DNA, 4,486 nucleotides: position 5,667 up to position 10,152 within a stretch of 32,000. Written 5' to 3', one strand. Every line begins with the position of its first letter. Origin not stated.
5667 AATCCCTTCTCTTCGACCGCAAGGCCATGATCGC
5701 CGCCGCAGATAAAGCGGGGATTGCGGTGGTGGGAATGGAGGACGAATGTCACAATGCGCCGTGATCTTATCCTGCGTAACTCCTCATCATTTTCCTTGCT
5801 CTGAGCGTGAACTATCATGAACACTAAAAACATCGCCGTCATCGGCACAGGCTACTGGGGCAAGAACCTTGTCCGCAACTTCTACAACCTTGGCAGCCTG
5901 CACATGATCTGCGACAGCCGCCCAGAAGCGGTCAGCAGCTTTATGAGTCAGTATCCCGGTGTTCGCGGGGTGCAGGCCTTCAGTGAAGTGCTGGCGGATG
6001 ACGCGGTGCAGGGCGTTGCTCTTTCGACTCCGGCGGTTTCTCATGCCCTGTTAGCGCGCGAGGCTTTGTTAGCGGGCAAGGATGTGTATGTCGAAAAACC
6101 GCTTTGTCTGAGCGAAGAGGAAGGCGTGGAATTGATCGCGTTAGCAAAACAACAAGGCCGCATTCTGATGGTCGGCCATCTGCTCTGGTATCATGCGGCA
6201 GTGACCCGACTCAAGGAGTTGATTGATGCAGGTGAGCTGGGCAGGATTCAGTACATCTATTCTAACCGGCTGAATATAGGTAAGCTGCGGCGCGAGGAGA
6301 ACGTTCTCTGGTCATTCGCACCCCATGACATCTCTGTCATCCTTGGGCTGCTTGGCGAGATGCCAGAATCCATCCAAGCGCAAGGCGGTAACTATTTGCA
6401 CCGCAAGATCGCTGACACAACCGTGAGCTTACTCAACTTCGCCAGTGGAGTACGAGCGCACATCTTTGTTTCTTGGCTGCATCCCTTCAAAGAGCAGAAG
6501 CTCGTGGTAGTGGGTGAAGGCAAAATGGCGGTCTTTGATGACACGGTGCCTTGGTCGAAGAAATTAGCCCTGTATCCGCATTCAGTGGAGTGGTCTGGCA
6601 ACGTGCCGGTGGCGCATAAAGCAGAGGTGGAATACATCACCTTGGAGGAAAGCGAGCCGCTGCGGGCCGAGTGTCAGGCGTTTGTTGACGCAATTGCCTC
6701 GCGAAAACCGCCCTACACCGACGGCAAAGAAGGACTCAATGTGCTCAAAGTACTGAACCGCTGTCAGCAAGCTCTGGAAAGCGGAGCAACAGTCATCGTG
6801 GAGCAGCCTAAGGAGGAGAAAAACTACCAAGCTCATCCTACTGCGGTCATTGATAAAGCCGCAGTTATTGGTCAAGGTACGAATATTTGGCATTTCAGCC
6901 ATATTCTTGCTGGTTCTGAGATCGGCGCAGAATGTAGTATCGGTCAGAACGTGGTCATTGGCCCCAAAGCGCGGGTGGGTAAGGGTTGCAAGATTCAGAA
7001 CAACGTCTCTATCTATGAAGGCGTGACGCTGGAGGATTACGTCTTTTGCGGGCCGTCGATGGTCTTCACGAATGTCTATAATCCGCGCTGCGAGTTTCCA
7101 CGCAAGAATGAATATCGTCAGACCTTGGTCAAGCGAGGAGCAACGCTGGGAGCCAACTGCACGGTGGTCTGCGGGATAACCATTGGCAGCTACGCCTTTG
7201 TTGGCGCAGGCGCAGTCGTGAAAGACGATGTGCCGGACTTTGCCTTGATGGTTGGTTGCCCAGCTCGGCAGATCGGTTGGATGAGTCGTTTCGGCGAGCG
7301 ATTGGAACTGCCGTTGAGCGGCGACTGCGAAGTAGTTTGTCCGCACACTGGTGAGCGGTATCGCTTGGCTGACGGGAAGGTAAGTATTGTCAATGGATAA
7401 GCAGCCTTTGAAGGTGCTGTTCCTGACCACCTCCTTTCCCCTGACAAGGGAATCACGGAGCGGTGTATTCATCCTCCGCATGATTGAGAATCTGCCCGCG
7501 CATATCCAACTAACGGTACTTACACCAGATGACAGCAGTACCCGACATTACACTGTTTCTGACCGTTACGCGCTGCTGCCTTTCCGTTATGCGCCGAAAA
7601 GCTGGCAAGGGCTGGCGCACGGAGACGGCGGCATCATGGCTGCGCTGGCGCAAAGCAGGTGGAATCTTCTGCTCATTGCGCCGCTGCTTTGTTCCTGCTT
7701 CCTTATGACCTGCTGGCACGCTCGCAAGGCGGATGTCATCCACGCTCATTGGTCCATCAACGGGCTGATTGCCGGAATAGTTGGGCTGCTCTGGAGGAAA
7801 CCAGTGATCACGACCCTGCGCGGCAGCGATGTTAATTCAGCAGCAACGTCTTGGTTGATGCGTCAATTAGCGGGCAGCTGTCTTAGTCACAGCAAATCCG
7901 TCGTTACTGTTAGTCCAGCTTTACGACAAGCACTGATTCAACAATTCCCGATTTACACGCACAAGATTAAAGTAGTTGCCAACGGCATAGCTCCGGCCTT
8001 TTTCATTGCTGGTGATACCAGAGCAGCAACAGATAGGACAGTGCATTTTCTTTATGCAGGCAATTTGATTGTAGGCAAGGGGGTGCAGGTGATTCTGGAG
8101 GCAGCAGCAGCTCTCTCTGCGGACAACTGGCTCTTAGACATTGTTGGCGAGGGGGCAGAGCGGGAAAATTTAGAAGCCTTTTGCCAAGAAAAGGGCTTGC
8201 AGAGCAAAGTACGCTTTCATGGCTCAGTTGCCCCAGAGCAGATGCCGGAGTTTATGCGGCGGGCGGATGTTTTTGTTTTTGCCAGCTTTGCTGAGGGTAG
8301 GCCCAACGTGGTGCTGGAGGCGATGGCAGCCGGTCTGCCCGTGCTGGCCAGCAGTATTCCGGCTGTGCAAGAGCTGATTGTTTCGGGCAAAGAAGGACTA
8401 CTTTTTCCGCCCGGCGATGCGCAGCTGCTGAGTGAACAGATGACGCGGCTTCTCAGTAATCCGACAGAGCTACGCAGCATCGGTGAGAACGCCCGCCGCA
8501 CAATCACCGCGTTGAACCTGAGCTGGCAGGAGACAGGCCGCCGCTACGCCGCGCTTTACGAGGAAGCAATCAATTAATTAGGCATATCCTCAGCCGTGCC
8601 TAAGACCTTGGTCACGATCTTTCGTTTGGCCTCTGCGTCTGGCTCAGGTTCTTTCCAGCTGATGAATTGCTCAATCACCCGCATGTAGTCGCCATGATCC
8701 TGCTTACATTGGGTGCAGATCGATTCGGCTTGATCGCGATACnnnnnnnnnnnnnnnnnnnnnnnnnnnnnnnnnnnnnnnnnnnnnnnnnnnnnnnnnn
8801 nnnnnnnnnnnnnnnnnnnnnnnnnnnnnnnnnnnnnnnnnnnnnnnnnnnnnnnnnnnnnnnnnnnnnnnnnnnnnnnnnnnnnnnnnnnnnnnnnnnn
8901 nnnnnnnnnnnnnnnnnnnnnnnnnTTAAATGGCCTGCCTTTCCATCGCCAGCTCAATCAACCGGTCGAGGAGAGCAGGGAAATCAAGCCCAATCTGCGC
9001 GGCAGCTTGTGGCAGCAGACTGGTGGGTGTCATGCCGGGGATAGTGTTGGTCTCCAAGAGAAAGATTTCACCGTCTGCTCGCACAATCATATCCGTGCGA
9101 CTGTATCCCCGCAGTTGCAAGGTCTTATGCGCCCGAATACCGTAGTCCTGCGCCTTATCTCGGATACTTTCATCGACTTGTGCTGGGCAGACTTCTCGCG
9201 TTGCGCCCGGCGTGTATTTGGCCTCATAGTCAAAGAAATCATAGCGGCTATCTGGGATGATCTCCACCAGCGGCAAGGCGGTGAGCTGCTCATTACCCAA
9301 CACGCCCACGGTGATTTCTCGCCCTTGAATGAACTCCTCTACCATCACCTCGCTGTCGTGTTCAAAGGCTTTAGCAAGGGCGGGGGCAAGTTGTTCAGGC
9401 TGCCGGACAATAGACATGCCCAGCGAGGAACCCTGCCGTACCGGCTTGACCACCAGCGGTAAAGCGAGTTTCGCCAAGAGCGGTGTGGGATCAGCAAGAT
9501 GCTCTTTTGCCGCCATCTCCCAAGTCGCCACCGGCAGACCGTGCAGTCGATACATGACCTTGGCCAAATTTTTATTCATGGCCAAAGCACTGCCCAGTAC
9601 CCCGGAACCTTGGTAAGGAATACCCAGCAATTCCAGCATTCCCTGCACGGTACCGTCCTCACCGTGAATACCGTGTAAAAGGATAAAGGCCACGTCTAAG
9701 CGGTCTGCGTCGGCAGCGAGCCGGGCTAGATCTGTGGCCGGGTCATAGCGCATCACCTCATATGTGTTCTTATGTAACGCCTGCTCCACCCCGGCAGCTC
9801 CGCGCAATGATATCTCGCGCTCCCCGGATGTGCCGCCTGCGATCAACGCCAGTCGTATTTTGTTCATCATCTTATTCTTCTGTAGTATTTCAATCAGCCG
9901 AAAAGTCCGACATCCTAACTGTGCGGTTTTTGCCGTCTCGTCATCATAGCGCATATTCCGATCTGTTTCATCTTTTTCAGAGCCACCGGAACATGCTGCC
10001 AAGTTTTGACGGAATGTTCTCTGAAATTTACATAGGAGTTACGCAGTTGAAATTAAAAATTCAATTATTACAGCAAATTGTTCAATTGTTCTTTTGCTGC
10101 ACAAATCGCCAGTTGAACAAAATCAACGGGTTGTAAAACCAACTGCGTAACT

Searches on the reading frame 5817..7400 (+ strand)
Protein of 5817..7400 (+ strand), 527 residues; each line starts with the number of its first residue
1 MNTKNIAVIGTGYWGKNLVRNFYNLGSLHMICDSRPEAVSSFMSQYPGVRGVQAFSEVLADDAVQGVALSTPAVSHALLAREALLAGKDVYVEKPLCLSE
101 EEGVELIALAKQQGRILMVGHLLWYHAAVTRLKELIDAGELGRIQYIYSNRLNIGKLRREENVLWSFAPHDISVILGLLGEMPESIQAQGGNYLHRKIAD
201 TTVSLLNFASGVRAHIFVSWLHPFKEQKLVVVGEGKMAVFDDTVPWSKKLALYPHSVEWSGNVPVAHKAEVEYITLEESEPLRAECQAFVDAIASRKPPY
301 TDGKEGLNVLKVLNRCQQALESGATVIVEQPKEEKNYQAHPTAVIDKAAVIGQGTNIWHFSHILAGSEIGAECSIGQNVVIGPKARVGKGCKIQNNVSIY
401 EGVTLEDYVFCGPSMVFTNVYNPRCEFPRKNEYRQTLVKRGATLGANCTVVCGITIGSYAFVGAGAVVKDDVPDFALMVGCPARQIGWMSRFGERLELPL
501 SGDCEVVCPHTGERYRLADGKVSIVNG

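Call 53: search_protein_families(library=pfam, proteins=[window:5817-7400:+], max_evalue=0.001)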
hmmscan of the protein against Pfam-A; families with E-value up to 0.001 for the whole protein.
window:5817-7400:+ (527 aa): 7 families
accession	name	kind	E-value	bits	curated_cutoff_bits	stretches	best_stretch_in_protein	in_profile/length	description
PF01408.29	GFO_IDH_MocA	-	1.2e-19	71.6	24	1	5-121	2-120/120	Oxidoreductase family, NAD-binding Rossmann fold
PF00132.30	Hexapep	-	1.8e-19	68.9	27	2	349-382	2-35/36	Bacterial transferase hexapeptide (six repeats)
PF22725.1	GFO_IDH_MocA_C3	-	1.3e-16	61.1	27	1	130-236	2-121/124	GFO/IDH/MocA C-terminal domain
PF25084.1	LbH_EIF2B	-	4.9e-09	36.6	54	1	334-414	7-79/105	EIF2B subunit epsilon LbH domain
PF02894.22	GFO_IDH_MocA_C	-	2.4e-08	34.5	22.9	1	133-326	1-216/218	Oxidoreductase family, C-terminal alpha/beta domain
PF14602.12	Hexapep_2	-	6e-08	32.7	27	0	369-400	4-33/34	Hexapeptide repeat of succinyl-transferase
PF25087.1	GMPPB_C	-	1.8e-05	24.8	39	1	377-411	3-37/110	GMPPB C-terminal domain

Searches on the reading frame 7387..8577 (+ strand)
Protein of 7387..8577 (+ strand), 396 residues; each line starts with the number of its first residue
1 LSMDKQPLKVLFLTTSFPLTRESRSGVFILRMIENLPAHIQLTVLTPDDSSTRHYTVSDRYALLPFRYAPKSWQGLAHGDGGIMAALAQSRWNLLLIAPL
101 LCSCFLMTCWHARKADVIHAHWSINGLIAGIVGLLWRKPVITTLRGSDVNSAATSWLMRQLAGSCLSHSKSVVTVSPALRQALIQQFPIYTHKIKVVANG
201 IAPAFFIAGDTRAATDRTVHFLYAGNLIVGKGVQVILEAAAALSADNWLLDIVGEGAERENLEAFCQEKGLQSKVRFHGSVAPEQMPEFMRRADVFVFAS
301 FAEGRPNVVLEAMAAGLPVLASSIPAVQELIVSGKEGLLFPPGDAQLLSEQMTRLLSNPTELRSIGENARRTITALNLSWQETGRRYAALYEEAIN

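Call 53: search_protein_families(library=pfam, proteins=[window:7387-8577:+], max_evalue=0.001)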
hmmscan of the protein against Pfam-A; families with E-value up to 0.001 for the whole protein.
window:7387-8577:+ (396 aa): 7 families
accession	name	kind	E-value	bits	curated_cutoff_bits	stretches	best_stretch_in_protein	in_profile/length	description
PF00534.26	Glycos_transf_1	-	7.7e-39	133.4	26.4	1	220-371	17-171/172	Glycosyl transferases group 1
PF13692.12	Glyco_trans_1_4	-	2.1e-35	122.5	27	1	220-358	3-142/142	Glycosyl transferases group 1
PF13579.12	Glyco_trans_4_4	-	2.3e-15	57.7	29.7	1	26-200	4-158/158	Glycosyl transferase 4-like domain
PF13439.12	Glyco_transf_4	-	3.5e-14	53.6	28.5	1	27-203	6-168/170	Glycosyltransferase Family 4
PF13524.12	Glyco_trans_1_2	-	1.3e-11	45.1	25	1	246-374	13-130/144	Glycosyl transferase-like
PF20706.3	GT4-conflict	-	2.6e-08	33.7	26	1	167-331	145-320/385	Family 4 Glycosyltransferase in conflict systems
PF13477.12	Glyco_trans_4_2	-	4e-05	24.3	23.4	0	114-174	74-137/139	Glycosyl transferase 4-like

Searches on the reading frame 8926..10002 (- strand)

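Call 53: search_protein_families(library=pfam, proteins=[window:8926-10002:-], max_evalue=0.001)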
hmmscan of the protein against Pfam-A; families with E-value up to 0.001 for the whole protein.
window:8926-10002:- (358 aa): 7 families
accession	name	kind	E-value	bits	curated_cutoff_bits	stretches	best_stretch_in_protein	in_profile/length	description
PF07478.18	Dala_Dala_lig_C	-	3.1e-60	203.6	24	1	154-350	5-204/204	D-ala D-ala ligase C-terminus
PF01820.27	Dala_Dala_lig_N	-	3.2e-20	73.3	34.6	2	97-133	85-121/121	D-ala D-ala ligase N-terminus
PF02222.28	ATP-grasp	-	9.2e-10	38.9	27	1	152-306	4-148/179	ATP-grasp domain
PF02655.19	ATP-grasp_3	-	1.7e-06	28.6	23.2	1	180-319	31-154/160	ATP-grasp domain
PF13535.11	ATP-grasp_4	-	1.3e-05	25.3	27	1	180-239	2-75/160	ATP-grasp domain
PF02786.22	CPSase_L_D2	-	1.5e-05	25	19.8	1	155-320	13-178/211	Carbamoyl-phosphate synthase L chain, ATP binding domain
PF01071.24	GARS_A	-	0.00067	20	27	0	143-237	2-101/194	Phosphoribosylglycinamide synthetase, ATP-grasp (A) domain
